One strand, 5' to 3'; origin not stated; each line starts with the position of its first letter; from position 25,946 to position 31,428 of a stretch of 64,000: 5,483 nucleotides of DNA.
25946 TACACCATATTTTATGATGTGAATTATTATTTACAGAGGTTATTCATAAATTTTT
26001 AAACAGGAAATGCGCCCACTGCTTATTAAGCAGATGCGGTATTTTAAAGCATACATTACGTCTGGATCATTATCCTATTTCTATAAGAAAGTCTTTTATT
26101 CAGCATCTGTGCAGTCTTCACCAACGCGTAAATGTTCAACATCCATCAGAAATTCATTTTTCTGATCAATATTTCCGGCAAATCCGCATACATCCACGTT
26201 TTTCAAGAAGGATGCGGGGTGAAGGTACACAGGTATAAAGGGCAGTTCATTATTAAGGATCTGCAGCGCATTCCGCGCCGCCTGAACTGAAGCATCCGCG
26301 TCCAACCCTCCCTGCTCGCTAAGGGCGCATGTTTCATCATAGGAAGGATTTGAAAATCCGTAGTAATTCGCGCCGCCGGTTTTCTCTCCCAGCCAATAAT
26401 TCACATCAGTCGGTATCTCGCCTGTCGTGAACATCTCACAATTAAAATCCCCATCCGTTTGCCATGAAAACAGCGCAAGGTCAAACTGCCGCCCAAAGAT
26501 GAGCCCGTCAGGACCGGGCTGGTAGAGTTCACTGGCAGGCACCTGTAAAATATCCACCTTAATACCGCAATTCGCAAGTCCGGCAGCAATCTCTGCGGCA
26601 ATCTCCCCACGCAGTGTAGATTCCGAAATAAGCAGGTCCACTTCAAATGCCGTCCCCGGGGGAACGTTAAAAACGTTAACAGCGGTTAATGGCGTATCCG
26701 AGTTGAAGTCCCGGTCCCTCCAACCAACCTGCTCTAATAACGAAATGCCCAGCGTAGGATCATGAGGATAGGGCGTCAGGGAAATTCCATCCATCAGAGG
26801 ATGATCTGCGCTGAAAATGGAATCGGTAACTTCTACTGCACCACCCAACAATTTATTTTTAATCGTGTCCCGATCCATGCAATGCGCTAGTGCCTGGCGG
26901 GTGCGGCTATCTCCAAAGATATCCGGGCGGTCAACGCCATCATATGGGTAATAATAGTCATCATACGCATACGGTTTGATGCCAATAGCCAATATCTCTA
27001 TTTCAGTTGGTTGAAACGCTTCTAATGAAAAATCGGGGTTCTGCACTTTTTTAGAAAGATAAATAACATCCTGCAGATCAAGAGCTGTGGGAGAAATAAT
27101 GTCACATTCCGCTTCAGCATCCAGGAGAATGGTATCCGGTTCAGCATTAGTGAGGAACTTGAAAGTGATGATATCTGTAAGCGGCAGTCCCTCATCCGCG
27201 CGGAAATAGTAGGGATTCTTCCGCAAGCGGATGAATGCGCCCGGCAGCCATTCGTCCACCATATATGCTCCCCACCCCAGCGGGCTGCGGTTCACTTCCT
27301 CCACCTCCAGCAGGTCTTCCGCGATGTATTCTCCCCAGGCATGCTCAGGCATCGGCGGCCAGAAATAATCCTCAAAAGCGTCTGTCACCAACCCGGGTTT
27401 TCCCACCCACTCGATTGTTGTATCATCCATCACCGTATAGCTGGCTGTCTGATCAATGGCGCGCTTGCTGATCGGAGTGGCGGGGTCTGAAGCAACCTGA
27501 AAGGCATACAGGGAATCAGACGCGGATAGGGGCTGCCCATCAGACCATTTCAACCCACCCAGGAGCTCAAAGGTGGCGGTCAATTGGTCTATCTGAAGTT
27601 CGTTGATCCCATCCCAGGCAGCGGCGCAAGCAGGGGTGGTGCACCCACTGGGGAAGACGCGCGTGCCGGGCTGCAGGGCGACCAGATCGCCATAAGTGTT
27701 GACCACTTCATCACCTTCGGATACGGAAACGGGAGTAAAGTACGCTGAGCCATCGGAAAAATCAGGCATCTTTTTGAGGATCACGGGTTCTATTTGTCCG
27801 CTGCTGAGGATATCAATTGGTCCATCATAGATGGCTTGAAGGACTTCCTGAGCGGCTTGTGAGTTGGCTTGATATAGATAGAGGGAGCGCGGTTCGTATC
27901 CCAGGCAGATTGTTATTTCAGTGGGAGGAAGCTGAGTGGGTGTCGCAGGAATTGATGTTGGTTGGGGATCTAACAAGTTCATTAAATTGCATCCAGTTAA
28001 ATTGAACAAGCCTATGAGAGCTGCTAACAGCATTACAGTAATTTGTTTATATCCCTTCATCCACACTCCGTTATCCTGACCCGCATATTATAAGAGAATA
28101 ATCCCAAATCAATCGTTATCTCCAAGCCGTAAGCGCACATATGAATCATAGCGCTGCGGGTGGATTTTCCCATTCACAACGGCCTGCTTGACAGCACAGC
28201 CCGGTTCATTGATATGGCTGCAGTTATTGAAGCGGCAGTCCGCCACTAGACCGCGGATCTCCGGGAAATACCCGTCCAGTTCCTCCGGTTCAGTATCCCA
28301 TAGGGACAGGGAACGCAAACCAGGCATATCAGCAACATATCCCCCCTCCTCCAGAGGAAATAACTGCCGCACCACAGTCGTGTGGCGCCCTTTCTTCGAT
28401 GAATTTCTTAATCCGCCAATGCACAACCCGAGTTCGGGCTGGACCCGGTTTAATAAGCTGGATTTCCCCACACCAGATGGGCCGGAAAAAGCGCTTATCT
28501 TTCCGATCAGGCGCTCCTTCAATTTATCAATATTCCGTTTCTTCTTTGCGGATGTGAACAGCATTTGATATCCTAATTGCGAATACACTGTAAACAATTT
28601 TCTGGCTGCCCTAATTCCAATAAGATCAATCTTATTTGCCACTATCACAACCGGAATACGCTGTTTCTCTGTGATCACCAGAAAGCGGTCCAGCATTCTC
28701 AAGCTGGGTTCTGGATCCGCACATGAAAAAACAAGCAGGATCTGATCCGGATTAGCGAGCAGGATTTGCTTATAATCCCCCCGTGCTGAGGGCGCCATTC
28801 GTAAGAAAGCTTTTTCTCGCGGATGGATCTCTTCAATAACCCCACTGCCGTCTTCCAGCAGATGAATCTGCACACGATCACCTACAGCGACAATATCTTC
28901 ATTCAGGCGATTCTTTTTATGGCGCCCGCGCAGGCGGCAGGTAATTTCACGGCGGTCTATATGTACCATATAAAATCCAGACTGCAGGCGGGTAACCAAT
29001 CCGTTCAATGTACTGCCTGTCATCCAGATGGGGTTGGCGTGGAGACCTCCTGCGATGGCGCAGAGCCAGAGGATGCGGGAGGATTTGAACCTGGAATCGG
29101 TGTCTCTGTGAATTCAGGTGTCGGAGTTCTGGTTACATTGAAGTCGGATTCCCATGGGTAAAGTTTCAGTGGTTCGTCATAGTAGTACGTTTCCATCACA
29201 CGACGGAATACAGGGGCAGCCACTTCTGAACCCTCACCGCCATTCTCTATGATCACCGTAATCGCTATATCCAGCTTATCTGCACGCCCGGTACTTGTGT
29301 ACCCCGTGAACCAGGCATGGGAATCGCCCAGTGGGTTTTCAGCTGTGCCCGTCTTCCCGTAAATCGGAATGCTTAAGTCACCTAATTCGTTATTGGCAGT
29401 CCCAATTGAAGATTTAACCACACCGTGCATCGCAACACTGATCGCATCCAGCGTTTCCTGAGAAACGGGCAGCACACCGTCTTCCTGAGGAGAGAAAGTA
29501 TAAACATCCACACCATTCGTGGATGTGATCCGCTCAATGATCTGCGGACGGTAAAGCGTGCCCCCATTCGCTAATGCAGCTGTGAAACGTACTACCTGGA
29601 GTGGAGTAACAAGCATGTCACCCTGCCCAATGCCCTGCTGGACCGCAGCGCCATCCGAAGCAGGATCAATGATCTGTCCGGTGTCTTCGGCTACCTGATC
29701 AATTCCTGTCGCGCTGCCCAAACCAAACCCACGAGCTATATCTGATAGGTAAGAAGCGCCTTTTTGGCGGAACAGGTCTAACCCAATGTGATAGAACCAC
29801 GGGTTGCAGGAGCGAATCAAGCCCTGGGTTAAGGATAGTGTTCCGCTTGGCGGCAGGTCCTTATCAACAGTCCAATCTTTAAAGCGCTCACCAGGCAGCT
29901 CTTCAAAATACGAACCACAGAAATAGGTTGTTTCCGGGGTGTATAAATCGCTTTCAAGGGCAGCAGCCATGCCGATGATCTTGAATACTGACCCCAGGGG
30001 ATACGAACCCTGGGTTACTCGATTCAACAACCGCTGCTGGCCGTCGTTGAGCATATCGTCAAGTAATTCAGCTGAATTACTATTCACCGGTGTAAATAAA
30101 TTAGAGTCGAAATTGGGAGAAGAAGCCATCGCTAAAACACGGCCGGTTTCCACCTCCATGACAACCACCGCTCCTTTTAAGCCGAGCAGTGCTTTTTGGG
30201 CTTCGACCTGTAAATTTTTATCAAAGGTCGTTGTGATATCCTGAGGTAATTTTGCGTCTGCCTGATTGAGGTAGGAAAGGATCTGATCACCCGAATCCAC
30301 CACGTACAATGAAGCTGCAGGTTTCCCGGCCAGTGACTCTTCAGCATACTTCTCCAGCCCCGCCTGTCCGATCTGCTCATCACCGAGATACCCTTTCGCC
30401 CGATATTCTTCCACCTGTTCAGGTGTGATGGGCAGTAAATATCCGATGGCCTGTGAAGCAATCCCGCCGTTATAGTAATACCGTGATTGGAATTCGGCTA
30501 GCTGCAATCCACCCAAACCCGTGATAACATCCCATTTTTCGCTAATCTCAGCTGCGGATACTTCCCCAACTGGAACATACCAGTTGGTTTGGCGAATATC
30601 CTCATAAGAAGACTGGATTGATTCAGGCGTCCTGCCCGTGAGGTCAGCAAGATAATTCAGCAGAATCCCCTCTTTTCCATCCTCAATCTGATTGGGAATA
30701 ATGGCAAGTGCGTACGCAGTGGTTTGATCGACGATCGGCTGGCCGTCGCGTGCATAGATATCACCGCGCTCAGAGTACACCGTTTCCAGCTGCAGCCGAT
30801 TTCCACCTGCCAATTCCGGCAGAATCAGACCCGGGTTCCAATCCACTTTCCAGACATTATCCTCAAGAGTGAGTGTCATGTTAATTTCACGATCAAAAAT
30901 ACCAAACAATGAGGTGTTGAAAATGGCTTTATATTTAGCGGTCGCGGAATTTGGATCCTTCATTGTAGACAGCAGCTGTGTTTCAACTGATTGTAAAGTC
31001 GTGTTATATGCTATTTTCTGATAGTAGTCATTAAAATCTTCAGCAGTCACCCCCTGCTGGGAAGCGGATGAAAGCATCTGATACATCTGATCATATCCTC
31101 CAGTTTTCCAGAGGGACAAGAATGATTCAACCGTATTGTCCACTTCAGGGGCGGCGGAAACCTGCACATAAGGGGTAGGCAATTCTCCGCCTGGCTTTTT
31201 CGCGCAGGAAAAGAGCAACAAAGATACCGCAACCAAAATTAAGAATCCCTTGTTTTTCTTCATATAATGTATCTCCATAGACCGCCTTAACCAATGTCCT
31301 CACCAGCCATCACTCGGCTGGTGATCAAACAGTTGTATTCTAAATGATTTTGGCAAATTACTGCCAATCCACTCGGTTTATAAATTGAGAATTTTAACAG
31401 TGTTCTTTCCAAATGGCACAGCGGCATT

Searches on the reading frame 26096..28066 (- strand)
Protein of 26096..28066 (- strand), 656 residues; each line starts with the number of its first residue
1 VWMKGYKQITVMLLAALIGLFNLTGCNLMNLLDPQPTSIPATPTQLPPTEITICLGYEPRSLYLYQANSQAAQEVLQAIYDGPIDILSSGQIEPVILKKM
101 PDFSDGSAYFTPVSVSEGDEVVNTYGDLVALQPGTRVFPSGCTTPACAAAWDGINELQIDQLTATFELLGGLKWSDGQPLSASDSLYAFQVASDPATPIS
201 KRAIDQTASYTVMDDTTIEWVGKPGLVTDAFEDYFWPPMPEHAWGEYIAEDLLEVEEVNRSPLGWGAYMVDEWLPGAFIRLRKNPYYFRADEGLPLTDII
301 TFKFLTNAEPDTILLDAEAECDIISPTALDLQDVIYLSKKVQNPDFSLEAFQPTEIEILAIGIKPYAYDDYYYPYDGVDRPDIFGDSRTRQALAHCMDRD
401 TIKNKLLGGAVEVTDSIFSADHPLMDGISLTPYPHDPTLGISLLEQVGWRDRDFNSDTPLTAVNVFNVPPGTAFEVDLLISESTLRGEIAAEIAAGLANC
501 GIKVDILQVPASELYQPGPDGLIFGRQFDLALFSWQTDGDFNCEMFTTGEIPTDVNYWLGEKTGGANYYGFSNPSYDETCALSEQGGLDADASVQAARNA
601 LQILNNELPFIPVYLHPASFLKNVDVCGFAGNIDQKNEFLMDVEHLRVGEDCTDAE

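Call 68: search_protein_families(library=pfam, proteins=[window:26096-28066:-], max_evalue=0.00001)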
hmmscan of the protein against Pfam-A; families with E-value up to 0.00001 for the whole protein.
window:26096-28066:- (656 aa): 1 family
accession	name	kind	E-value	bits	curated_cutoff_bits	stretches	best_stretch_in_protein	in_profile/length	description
PF00496.27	SBP_bac_5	-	1.1e-42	147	32.4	1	145-540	4-351/368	Bacterial extracellular solute-binding proteins, family 5 Middle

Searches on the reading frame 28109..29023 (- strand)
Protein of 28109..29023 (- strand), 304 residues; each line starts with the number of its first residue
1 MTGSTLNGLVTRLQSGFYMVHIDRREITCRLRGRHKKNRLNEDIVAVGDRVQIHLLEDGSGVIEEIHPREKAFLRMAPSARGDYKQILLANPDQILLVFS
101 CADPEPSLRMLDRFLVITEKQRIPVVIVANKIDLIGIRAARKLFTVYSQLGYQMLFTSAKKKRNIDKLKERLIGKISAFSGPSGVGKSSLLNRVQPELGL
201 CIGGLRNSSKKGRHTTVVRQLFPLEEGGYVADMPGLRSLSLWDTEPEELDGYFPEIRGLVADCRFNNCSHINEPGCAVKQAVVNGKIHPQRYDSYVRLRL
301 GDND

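Call 68: search_protein_families(library=pfam, proteins=[window:28109-29023:-], max_evalue=0.00001)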
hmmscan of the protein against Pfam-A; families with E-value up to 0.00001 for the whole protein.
window:28109-29023:- (304 aa): 2 families
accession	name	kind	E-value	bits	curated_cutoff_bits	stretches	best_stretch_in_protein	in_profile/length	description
PF03193.22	RsgA_GTPase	-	9.3e-51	172.5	30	1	66-242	1-174/174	RsgA GTPase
PF16745.11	RsgA_N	-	6.2e-12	45.5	27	1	7-63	1-54/54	RsgA N-terminal domain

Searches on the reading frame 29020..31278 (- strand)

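Call 68: search_protein_families(library=pfam, proteins=[window:29020-31278:-], max_evalue=0.00001)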
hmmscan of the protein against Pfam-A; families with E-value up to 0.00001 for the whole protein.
window:29020-31278:- (752 aa): 3 families
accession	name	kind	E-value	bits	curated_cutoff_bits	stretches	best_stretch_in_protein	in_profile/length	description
PF00905.27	Transpeptidase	-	2.4e-61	208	22.1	1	369-696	1-299/299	Penicillin binding protein transpeptidase domain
PF03717.20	PBP_dimer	-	1.3e-25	91.3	24.4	1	167-335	2-177/180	Penicillin-binding Protein dimerisation domain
PF05223.17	MecA_N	-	2.2e-17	63.8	22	1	48-159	4-116/117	NTF2-like N-terminal transpeptidase domain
